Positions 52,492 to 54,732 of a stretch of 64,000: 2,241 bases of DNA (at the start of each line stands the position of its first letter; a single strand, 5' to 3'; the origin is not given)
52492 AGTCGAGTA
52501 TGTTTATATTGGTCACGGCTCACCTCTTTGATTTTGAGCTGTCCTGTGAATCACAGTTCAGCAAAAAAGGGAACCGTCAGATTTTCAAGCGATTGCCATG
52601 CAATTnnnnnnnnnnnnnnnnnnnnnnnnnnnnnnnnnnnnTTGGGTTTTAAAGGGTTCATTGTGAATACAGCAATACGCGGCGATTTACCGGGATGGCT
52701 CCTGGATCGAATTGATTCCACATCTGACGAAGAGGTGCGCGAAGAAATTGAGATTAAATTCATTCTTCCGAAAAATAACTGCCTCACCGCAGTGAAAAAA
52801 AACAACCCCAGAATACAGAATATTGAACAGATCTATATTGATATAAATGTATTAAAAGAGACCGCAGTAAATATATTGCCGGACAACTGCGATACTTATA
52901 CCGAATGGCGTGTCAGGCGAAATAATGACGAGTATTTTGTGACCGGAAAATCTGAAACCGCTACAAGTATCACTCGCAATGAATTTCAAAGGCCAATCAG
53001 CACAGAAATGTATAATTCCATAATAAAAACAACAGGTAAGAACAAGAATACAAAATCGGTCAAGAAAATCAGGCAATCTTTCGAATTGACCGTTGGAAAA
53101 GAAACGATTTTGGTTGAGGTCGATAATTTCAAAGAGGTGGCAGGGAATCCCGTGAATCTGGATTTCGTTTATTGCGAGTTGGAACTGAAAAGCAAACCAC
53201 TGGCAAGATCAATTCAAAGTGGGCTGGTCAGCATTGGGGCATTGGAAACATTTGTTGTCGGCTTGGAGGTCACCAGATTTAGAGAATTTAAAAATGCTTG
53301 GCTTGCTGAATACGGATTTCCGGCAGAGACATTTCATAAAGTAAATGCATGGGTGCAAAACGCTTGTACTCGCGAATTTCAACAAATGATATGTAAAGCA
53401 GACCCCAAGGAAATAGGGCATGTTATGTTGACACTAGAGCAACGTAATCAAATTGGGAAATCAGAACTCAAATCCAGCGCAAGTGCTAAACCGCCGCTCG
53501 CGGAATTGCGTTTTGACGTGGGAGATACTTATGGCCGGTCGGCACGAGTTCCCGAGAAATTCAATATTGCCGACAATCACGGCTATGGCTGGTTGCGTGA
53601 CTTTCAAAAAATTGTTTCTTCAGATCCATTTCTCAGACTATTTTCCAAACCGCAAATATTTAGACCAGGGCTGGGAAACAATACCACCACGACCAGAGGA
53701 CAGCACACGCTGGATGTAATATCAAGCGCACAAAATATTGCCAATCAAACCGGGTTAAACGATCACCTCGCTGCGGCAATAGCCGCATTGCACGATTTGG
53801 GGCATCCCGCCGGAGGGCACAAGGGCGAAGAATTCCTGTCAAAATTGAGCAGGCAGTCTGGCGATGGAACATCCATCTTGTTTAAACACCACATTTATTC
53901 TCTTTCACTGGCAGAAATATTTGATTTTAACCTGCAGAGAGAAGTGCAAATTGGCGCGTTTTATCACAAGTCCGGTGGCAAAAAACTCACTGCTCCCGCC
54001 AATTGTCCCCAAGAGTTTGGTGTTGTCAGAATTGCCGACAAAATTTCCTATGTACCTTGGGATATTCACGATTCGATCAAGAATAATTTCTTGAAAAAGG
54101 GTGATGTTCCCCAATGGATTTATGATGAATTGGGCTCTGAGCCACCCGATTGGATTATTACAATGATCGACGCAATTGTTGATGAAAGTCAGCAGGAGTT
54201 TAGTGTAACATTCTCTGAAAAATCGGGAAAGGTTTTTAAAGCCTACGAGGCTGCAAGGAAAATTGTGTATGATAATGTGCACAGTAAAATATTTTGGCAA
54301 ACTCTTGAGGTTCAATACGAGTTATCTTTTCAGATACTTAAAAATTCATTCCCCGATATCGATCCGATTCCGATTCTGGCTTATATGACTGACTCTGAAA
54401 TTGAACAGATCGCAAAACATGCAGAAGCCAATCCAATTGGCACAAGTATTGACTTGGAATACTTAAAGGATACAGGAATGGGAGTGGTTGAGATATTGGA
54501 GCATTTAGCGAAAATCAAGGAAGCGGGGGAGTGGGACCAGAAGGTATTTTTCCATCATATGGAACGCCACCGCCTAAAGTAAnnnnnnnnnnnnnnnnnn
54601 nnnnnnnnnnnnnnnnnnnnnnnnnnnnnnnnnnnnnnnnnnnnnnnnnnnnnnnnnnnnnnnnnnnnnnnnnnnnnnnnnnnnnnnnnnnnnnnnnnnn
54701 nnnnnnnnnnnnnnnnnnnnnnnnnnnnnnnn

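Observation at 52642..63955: Five-gene same-strand cassette that I cannot match to any characterised system (candidate novel conflict/defence module)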

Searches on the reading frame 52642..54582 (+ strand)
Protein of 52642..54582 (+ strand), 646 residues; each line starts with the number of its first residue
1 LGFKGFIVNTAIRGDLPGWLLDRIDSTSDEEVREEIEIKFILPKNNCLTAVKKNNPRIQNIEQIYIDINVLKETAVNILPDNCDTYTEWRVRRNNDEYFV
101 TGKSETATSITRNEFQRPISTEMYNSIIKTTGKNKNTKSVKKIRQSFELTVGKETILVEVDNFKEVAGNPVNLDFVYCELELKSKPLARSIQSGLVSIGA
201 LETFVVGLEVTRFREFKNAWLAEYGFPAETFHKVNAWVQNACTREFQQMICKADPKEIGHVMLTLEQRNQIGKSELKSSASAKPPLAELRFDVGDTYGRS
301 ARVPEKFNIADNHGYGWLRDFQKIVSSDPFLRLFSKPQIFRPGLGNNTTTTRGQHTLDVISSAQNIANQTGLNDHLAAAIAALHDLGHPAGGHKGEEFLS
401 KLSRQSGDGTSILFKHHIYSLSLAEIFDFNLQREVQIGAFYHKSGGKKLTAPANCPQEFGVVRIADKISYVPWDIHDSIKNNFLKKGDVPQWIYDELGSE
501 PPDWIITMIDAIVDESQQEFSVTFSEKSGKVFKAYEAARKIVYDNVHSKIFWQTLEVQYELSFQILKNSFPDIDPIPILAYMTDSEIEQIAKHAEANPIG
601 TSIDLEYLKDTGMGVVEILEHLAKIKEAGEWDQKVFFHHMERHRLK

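Call 5: search_protein_families(library=pfam, proteins=[window:52642-54582:+], max_evalue=0.1)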
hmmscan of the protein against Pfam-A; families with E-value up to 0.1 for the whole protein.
window:52642-54582:+ (646 aa): 3 families
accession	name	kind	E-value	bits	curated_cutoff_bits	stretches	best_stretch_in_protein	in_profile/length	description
PF01966.28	HD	-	1.5e-08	35.4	22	1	352-469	1-114/116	HD domain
PF01928.26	CYTH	-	4.4e-08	33.6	23.2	1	35-183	3-148/179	CYTH domain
PF21517.3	HTH_Tnp_Tc3_2_like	-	0.082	13.4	27.2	0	137-157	14-34/40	Transposable element Tc3 transposase, HTH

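Call 6: search_protein_families(library=ncbifam, proteins=[window:52642-54582:+], max_evalue=0.1)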
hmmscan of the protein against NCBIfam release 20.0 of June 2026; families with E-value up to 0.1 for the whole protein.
window:52642-54582:+ (646 aa): 13 families
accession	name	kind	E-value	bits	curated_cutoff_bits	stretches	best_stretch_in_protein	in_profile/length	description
NF002327.0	PRK01286.1-2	equivalog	9.2e-38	130.2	393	1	317-549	42-272/345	deoxyguanosinetriphosphate triphosphohydrolase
NF002329.0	PRK01286.1-4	equivalog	7.1e-29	101.1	494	1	316-548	40-269/342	deoxyguanosinetriphosphate triphosphohydrolase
TIGR01353.1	dGTP_triPase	subfamily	1.8e-18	67.3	152.35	1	318-412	6-106/389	dGTP triphosphohydrolase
NF002326.0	PRK01286.1-1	equivalog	1.7e-14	54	390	1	316-483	34-212/379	deoxyguanosinetriphosphate triphosphohydrolase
NF041026.1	antiphage_dGTPase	exception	3.7e-13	49.4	400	1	315-407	17-119/425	anti-phage deoxyguanosine triphosphatase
NF002829.0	PRK03007.1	equivalog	1.9e-12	46.8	385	1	305-407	21-122/425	deoxyguanosinetriphosphate triphosphohydrolase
NF002328.0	PRK01286.1-3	equivalog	1e-11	44.5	467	1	318-405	42-128/404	deoxyguanosinetriphosphate triphosphohydrolase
NF002330.0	PRK01286.1-5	equivalog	1.1e-11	44.5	511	1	317-405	28-115/384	deoxyguanosinetriphosphate triphosphohydrolase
NF002205.0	PRK01096.1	equivalog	2e-08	33.7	439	1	318-424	29-144/444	deoxyguanosinetriphosphate triphosphohydrolase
NF003701.1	PRK05318.1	subfamily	3.9e-08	32.6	383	1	310-407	13-121/426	anti-phage deoxyguanosine triphosphatase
TIGR00277.1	HDIG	domain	0.00033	20.5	27.6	1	354-431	7-72/84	HDIG domain-containing metalloprotein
TIGR01596.1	cas3_HD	equivalog_domain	0.0065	16.5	43.45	0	354-387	3-43/178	CRISPR-associated endonuclease Cas3''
NF003429.0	PRK04926.1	equivalog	0.0084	15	405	0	463-520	261-319/500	dGTPase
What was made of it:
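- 52642..54582 (+): g1: CYTH-HD fusion enzyme. The database start is GTG 52663, giving 639 aa. The CYTH domain is about nt 52744-53190 and the dNTPase-type HD domain about nt 53554-54291. Pfam CYTH and HD, with NCBIfam dGTPase models over aa 317-549 (calls 5, 6).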

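Call 7: search_protein_families(library=padloc, proteins=[window:52642-54582:+], max_evalue=0.1)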
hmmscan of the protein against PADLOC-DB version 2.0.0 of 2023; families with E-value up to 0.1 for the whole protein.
window:52642-54582:+ (646 aa): 4 families
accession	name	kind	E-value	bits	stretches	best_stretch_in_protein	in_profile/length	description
PDLC02374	dGTPase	-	1.8e-21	74.9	2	306-407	34-130/395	-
PDLC02079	Cas3b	-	5.5e-06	22.8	1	350-435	12-91/691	-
PDLC00940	Cas3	-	0.0017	16.5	1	354-387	3-43/178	CRISPR-associated endonuclease Cas3-HD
PDLC01254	Cas3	-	0.036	12.3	1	350-425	7-69/164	CAS-I; effector_G3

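Call 28: list_cluster_members(proteins=[window:52642-54582:+, window:54686-57886:+, window:57951-60092:+, window:60089-61078:+, window:61205-63955:+])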
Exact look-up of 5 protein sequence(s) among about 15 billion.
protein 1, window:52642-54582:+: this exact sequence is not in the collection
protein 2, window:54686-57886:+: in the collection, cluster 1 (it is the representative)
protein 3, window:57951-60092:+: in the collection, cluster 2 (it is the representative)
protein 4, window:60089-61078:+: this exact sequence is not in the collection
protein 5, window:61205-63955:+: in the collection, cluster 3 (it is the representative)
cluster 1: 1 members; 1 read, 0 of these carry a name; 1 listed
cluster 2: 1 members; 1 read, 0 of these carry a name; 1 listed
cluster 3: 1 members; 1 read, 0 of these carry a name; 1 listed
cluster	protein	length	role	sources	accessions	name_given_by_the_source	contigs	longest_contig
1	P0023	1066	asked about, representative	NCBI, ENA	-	-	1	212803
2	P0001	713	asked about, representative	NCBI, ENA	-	-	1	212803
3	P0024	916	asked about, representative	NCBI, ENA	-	-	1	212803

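Call 44: search_solved_structures(query=A4, max_evalue=0.01)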
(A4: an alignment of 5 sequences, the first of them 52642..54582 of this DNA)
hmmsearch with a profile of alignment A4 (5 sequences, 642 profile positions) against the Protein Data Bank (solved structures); distinct sequences matched with E-value up to 0.01: 18.
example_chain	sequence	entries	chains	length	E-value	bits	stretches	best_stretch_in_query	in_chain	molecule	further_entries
2dqb_A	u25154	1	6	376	3.4e-23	85.3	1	299-491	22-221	Deoxyguanosinetriphosphate triphosphohydrolase, putative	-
9vwa_A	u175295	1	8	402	1.2e-10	43.9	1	322-410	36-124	Deoxyguanosinetriphosphate triphosphohydrolase-like protein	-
9vwc_A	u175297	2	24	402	4.3e-09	38.7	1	322-410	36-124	Deoxyguanosinetriphosphate triphosphohydrolase-like protein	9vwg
7tu1_A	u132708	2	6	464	8.3e-06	27.9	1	303-412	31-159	dGTP triphosphohydrolase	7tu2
3bg2_A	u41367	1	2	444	9e-06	27.8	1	303-412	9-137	DGTP triphosphohydrolase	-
7tu0_A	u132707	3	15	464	9.5e-06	27.7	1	303-412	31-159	dGTP triphosphohydrolase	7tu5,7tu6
9p8t_A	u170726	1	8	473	2.4e-05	26.3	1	305-413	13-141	DNTP triphosphohydrolase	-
9p8s_A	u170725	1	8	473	2.4e-05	26.3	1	305-413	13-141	DNTP triphosphohydrolase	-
9p8w_A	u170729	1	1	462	3.1e-05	26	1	317-407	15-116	Deoxyguanosinetriphosphate triphosphohydrolase-like protein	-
2pgs_A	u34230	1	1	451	6.8e-05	24.9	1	311-408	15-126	Putative deoxyguanosinetriphosphate triphosphohydrolase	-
7tu7_A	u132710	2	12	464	0.00024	23.1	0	303-411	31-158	dGTP triphosphohydrolase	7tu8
7lwz_B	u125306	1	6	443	0.00025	23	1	309-409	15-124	Deoxyguanosinetriphosphate triphosphohydrolase-like protein 1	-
4x9e_A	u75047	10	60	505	0.00035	22.5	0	327-414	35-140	Deoxyguanosinetriphosphate triphosphohydrolase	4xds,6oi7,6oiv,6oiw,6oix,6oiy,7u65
7tu3_A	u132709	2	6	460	0.00052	21.9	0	303-412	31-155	dGTP triphosphohydrolase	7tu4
2fbl_A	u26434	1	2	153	0.0052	18.6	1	84-145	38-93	hypothetical protein NE1496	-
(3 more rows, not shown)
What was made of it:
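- A dNTPase-type HD domain is a nucleotide-destroying activity rather than a salvage activity (calls 6, 44).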

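Call 50: find_related_loci(query=A4, collection=metagenome_contigs, flank=10000)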
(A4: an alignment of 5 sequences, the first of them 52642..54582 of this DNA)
Query A4 (646 aa) in metagenome_contigs; peptide patterns used: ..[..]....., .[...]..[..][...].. (x = any residue, [..] = any of these).
600 stretches matched a pattern (row limit reached: there are more); 6 encode a relative of the query (tblastn E <= 1e-3); 6 distinct loci.
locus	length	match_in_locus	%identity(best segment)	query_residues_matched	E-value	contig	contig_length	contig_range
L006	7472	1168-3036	40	33-640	5e-139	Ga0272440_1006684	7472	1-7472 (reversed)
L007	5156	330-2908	36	11-638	4e-126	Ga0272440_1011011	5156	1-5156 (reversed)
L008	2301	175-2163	37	11-638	7e-132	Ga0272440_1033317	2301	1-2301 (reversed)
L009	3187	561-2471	35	8-623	2e-126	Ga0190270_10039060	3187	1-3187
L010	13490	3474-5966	36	17-643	1e-120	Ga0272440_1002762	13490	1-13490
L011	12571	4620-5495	24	251-533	5e-17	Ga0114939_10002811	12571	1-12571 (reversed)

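Call 54: search_protein_families(library=pfam, proteins=[L010:6087-9347:+, L010:9607-11001:+, L010:11089-12138:+, L010:12422-13279:+, L009:2555-3187:+], max_evalue=0.1)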
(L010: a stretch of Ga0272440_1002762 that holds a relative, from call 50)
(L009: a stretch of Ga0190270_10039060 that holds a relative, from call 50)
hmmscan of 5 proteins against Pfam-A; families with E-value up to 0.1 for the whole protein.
L010:6087-9347:+ (1086 aa): 0 families

L010:9607-11001:+ (464 aa): 3 families
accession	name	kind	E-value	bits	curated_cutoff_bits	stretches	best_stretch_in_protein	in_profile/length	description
PF13676.11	TIR_2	-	1.1e-22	81.2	28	1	12-133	1-111/122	TIR domain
PF01582.25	TIR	-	1e-11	45.4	21.3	1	9-83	1-77/179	TIR domain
PF03477.21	ATP-cone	-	0.087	13.8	25.8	0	296-364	13-75/88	ATP cone domain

L010:11089-12138:+ (349 aa): 5 families
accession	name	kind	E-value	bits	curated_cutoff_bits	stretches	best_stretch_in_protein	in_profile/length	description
PF13676.11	TIR_2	-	4.1e-21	76.2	28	1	18-142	1-121/122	TIR domain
PF01582.25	TIR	-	1.3e-06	28.8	21.3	1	21-116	9-101/179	TIR domain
PF08937.16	ThsB_TIR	-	5.9e-05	23.9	21.2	1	19-100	1-86/100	Thoeris protein ThsB, TIR-like domain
PF10137.14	CAP12-PCTIR_TIR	-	0.0011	19.4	24.7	1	17-82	1-65/119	CAP12/Pycsar effector protein, TIR domain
PF21296.3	APAF-1-like_WHD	-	0.045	14.4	27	0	220-262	20-62/68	Apoptotic protease-activating factor 1-like, winged-helix domain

L010:12422-13279:+ (285 aa): 26 families (the best 25 are shown)
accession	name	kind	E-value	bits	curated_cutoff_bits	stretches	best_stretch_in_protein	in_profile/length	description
PF13649.12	Methyltransf_25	-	1.5e-12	48.4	27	1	53-147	3-97/97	Methyltransferase domain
PF08241.18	Methyltransf_11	-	3.1e-11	44.2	21.2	1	53-149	2-93/95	Methyltransferase domain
PF13847.12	Methyltransf_31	-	1.5e-10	41.4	27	1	46-161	2-119/145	Methyltransferase domain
PF06325.19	PrmA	-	3.1e-10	40.5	22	1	41-151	155-258/296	Ribosomal protein L11 methyltransferase (PrmA)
PF02475.24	TRM5-TYW2_MTfase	-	2.5e-08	34.5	28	1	31-119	20-110/164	TRM5/TYW2 methyltransferase domain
PF08242.18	Methyltransf_12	-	1.2e-07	32.8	30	1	53-148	2-97/98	Methyltransferase domain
PF12847.13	Methyltransf_18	-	3.9e-06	27.4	27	1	41-118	8-87/151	Methyltransferase domain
PF00398.26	RrnaAD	-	6.2e-05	22.7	24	1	51-114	34-94/263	Ribosomal RNA adenine dimethylase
PF01728.25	FtsJ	-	0.00011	22.6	24.1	1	45-124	19-103/181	FtsJ-like methyltransferase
PF13489.12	Methyltransf_23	-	0.00013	22.2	27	1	44-121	19-89/164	Methyltransferase domain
PF05175.20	MTS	-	0.00032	20.8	23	1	52-119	36-104/170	Methyltransferase small domain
PF03848.20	TehB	-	0.0005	20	20.4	1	52-132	35-112/193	Tellurite resistance protein TehB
PF05958.17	tRNA_U5-meth_tr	-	0.00053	19.6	23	1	41-96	195-250/357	tRNA (Uracil-5-)-methyltransferase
PF01596.23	Methyltransf_3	-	0.00071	19.4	22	1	69-108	69-108/204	O-methyltransferase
PF03602.21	Cons_hypoth95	-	0.0012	18.9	24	1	47-118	41-118/182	Conserved hypothetical protein 95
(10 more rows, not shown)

L009:2555-3187:+ (211 aa): 2 families
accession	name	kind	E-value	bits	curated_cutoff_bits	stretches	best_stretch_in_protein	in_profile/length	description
PF09084.16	NMT1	-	6e-05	23.5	20.5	1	133-208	91-166/216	NMT1/THI5 like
PF14503.11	YhfZ_C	-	0.0013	18.6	35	1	51-92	123-164/236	YhfZ C-terminal domain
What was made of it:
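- Pycsar effectors combine cNMP binding with TM or TIR modules (PADLOC/Pfam CAP12-PCTIR weak hit on the L010 TIR, call 54; general knowledge of Pycsar).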

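Call 61: find_related_loci(query=A4, collection=viral_contigs, flank=10000)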
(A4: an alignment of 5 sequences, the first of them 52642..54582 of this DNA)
Query A4 (646 aa) in viral_contigs; peptide patterns used: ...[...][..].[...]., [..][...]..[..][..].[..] (x = any residue, [..] = any of these).
146 stretches matched a pattern, but none encodes a relative of the query by tblastn (E <= 1e-3).
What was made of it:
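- No homologue was found in viral contigs, which neither supports nor refutes the reading (call 61).
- Tried and rejected: Nothing found (call 61).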

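Call 63: predict_structure(alignment_id=A5)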
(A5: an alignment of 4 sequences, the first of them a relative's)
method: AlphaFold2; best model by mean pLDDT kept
length: 916 residues; sequences in the alignment: 4
mean_pLDDT: 48.3   pTM: 0.33
mean pLDDT of the five models: 48.3, 46.9, 46.2, 45.2, 42.6
residues with pLDDT >= 90: 0; 70-90: 43; 50-70: 321; < 50: 552
segments of 3 or more residues with pLDDT < 50: 1-34, 36-103, 106-199, 211-245, 251-258, 275-287, 381-395, 397-399, 401-410, 412-441, 457-522, 729-765, 770-773, 775-783, 795-801, 816-820, 833-916
pLDDT, mean of each block of 10 residues (from residue 1): 28 31 40 47 41 35 42 46 42 44 49 41 44 49 45 37 36 35 33 44 51 40 32 35 48 49 51 49 47 55 58 53 53 60 52 54 61 56 45 46 46 44 41 45 51 50 44 33 31 32 37 46 56 68 64 63 72 64 57 72 69 65 66 53 61 61 69 61 76 73 54 59 57 31 28 30 46 46 50 50 52 47 51 44 39 44 36 33 42 45 44 36
secondary structure, 60 per line:
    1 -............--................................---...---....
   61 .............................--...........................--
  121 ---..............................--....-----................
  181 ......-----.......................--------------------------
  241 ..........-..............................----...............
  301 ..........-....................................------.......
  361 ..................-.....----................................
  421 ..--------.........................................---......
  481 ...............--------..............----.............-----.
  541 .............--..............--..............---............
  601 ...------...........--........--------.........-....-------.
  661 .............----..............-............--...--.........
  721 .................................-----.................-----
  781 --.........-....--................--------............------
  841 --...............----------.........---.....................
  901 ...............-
elements in order (helices of 4 or more, strands of 3 or more residues): H2-13 H16-47 H57-89 H92-118 H124-153 H156-159 H165-186 H192-214 H241-250 H252-281 H286-310 H312-347 H354-378 H380-384 H389-422 H431-471 H475-495 H504-517 H522-534 H540-553 H556-569 H572-585 H589-603 H610-620 H623-630 H639-647 H649-652 H660-673 H678-691 H693-704 H712-753 H759-775 H783-791 H793-796 H799-814 H823-834 H843-857 H868-876 H880-915
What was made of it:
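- Tried and rejected: Unusable at pLDDT 48 (call 63).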

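Call 64: search_protein_representatives(alignment_id=A5)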
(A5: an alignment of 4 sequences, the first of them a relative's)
Query: 4 sequences, 968 profile positions. Proteins with E-value up to 0.001 (for the whole library): 75; up to 1e-10: 35; up to 1e-30: 27. The best 75 are listed.
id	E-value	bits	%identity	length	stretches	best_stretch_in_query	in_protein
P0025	0.0e+00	1490.7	-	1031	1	1-965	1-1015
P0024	0.0e+00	1323.9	-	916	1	1-943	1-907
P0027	0.0e+00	1317.9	-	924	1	5-965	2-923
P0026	0.0e+00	1233.2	-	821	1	39-904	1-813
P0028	4.5e-238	809.6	-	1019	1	21-947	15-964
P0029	6.3e-211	719.7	-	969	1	13-956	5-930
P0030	3.1e-195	667.8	-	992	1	21-945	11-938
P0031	6.3e-193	660.1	-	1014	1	15-953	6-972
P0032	8.6e-186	636.5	-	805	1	21-767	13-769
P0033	1.1e-185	636.1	-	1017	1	21-946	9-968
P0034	8.2e-175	600.2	-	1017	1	21-955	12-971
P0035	1.8e-158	546.1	-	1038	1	19-942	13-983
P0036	3.9e-158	545.0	-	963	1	121-771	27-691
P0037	1.1e-105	371.4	-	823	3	21-476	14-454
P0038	9.1e-87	308.8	-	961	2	23-553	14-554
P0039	1.0e-78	282.1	-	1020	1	22-739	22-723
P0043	3.2e-44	168.0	-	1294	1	20-493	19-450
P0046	6.5e-38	147.1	-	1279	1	21-775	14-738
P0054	4.5e-17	78.1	-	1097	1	24-507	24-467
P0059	1.1e-10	56.9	-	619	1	26-488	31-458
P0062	9.8e-09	50.5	-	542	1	62-481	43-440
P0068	1.2e-06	43.6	-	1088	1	60-540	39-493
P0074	1.9e-05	39.6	-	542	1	27-483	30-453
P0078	4.1e-05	38.5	-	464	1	54-350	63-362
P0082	8.2e-05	37.5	-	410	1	60-423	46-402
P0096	6.8e-04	34.5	-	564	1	62-468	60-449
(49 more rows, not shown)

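Call 65: search_protein_families(library=pfam, proteins=[P0043, P0046, P0054, P0059, P0062, P0068, P0074, P0082, P0078, P0096], max_evalue=0.01)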
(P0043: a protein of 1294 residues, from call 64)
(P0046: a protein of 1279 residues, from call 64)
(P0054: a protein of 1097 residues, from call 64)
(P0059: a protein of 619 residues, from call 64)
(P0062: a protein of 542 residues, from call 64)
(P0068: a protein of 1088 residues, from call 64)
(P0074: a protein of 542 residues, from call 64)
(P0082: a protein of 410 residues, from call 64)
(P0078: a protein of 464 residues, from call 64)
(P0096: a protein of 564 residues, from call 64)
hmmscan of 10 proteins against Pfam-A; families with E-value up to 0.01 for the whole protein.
P0043 (1294 aa): 4 families
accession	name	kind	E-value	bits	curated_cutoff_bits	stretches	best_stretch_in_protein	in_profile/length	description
PF13646.12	HEAT_2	-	3.1e-07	31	27.7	0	471-537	11-76/88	HEAT repeats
PF07690.21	MFS_1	-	4.8e-06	26.2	33.4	1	23-346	9-303/347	Major Facilitator Superfamily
PF02985.28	HEAT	-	7.8e-05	23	23.5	0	733-754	4-25/31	HEAT repeat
PF00027.35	cNMP_binding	-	0.00043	20.6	27.5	1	975-1058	2-89/89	Cyclic nucleotide-binding domain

P0046 (1279 aa): 1 family
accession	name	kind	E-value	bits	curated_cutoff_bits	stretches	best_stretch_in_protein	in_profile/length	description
PF03219.20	TLC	-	3.4e-09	36.5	21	1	120-324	161-374/491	TLC ATP/ADP transporter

P0054 (1097 aa): 4 families
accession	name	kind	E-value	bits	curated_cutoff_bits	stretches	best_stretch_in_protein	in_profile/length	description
PF00027.35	cNMP_binding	-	1e-22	80.3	27.5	1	984-1065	3-86/89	Cyclic nucleotide-binding domain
PF13646.12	HEAT_2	-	7.6e-19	68.2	27.7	1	588-657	2-72/88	HEAT repeats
PF07690.21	MFS_1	-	1.5e-06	27.8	33.4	1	134-385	112-345/347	Major Facilitator Superfamily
PF03130.22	HEAT_PBS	-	0.00014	22.5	20.9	0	697-717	5-25/27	PBS lyase HEAT-like repeat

P0059 (619 aa): 1 family
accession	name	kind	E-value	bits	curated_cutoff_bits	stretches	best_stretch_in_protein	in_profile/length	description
PF07690.21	MFS_1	-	4.9e-10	39.3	33.4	1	56-401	32-344/347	Major Facilitator Superfamily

P0062 (542 aa): 1 family
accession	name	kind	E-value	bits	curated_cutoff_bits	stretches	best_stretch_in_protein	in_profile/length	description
PF07690.21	MFS_1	-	3.7e-06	26.5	33.4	1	144-374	125-332/347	Major Facilitator Superfamily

P0068 (1088 aa): 7 families
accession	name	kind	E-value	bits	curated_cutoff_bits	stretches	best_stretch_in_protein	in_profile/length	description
PF13646.12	HEAT_2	-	9e-33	112.9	27.7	3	583-662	3-86/88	HEAT repeats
PF00027.35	cNMP_binding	-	6.1e-23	81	27.5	1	978-1059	2-87/89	Cyclic nucleotide-binding domain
PF03219.20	TLC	-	1.7e-08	34.2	21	1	116-407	162-480/491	TLC ATP/ADP transporter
PF02985.28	HEAT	-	2.7e-08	33.7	23.5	0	906-928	5-27/31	HEAT repeat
PF03130.22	HEAT_PBS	-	1.2e-05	25.8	20.9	1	626-651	1-26/27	PBS lyase HEAT-like repeat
PF12717.13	Cnd1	-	0.0053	17.3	26.4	0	903-932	23-49/162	non-SMC mitotic condensation complex subunit 1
PF13513.12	HEAT_EZ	-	0.0075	17.2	27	0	605-637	23-55/55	HEAT-like repeat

P0074 (542 aa): 1 family
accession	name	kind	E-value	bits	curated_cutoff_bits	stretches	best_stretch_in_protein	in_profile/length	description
PF03219.20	TLC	-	5.1e-17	62.3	21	1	111-388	144-440/491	TLC ATP/ADP transporter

P0082 (410 aa): 1 family
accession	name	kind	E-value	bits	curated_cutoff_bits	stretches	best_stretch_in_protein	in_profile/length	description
PF03219.20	TLC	-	1.3e-14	54.3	21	1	10-329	17-369/491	TLC ATP/ADP transporter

P0078 (464 aa): 2 families
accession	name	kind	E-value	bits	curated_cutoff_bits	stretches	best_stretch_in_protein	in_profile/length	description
PF03219.20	TLC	-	7.1e-08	32.1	21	1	353-452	385-486/491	TLC ATP/ADP transporter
PF07690.21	MFS_1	-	2.9e-06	26.9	33.4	1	49-365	6-291/347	Major Facilitator Superfamily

P0096 (564 aa): 1 family
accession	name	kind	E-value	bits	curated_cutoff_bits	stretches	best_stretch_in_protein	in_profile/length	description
PF07690.21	MFS_1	-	4.2e-05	23.1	33.4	1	61-355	30-304/347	Major Facilitator Superfamily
